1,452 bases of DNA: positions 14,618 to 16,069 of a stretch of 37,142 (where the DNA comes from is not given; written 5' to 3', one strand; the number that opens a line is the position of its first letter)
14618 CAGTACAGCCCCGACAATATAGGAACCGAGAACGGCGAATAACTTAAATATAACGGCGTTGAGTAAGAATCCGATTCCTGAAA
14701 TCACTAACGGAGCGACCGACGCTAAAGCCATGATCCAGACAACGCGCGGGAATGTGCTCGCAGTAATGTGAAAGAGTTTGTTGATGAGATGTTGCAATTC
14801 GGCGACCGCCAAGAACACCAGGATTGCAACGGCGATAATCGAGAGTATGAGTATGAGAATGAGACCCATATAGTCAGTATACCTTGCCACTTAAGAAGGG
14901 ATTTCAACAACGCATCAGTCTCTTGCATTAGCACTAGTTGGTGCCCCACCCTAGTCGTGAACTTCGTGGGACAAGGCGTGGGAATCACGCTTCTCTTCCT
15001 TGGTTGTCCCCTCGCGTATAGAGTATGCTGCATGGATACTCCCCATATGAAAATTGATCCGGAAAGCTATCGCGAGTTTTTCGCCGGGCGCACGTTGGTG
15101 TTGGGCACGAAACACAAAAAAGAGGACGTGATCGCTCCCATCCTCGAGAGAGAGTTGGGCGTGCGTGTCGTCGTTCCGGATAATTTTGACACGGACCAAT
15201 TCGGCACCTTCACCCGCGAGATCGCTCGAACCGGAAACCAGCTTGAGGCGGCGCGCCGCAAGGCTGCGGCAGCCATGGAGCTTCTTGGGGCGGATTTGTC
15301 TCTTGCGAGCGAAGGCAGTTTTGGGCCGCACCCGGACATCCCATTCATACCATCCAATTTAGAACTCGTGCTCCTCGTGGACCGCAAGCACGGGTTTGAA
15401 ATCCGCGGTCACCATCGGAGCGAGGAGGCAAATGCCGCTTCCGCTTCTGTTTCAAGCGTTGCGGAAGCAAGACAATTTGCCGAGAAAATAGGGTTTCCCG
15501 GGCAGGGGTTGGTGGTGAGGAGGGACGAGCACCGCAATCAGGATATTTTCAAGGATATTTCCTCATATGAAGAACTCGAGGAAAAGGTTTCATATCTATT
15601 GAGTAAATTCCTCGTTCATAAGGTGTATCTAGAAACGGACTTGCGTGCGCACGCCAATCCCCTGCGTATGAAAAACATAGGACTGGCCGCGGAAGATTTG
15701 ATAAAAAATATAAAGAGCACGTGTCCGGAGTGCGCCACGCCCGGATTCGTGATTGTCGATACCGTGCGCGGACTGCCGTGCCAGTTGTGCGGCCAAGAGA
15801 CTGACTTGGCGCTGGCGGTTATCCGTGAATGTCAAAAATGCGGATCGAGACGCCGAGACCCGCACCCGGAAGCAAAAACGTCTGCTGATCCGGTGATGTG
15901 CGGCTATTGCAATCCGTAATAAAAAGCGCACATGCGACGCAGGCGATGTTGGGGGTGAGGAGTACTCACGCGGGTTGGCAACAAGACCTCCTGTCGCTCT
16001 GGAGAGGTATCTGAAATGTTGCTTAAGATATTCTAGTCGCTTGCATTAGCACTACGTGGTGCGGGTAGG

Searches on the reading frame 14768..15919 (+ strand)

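Call 74: search_protein_families(library=pfam, proteins=[window:14768-15919:+], max_evalue=0.001)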
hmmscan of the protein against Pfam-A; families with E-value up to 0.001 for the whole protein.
window:14768-15919:+ (383 aa): 1 family
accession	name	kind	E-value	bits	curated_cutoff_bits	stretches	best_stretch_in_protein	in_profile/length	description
PF20376.4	DUF6671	-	3.7e-64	216.9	23.8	1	166-383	2-217/217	Domain of unknown function (DUF6671)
